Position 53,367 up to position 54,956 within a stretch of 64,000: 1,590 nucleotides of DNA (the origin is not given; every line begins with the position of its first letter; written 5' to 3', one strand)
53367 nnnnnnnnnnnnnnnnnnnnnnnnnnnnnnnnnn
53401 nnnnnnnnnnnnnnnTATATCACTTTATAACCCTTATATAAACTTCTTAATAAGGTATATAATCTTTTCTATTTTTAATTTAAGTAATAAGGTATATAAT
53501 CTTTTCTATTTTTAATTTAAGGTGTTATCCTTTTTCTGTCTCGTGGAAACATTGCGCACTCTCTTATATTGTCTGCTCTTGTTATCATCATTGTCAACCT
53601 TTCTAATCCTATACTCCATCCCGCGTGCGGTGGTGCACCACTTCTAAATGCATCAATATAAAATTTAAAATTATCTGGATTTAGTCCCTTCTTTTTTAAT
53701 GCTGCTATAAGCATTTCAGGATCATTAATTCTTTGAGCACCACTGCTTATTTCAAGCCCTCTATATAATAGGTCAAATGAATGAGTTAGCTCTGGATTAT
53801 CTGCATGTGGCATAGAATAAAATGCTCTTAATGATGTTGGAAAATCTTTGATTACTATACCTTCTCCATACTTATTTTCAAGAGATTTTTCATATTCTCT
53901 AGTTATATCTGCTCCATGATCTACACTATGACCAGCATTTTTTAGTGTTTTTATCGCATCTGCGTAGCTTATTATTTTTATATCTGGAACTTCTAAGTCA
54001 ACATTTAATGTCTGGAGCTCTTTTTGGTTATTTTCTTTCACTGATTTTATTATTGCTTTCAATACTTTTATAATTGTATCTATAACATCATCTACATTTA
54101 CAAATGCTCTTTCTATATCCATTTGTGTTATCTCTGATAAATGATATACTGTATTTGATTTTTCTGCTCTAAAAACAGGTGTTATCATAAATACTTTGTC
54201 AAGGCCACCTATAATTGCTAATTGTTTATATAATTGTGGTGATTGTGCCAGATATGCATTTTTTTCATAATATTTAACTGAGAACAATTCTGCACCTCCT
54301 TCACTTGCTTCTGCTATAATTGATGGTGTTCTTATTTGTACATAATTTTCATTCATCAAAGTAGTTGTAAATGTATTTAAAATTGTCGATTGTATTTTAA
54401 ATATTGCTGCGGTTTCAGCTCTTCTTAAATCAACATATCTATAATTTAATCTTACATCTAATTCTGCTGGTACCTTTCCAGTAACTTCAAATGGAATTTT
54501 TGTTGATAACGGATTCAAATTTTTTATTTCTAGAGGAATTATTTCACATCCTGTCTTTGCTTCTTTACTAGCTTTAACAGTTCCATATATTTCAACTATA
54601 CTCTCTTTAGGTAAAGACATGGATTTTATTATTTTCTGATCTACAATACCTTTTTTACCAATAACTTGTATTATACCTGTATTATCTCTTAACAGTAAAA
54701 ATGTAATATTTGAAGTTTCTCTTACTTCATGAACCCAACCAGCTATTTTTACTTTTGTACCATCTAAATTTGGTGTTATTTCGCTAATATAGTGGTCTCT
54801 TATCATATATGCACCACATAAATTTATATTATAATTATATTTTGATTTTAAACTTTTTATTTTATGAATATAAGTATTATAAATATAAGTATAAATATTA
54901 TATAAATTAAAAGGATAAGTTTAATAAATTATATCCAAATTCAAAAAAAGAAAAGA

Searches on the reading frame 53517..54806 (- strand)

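Call 71: search_protein_families(library=pfam, proteins=[window:53517-54806:-], max_evalue=0.001)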
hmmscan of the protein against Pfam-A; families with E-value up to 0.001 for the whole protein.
window:53517-54806:- (429 aa): 2 families
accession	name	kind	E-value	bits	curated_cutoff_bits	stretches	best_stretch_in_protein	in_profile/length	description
PF00152.25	tRNA-synt_2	-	2.6e-84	283.4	25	1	117-423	3-307/308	tRNA synthetases class II (D, K and N)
PF01336.31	tRNA_anti-codon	-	4.7e-12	46.1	27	1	19-95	1-73/75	OB-fold nucleic acid binding domain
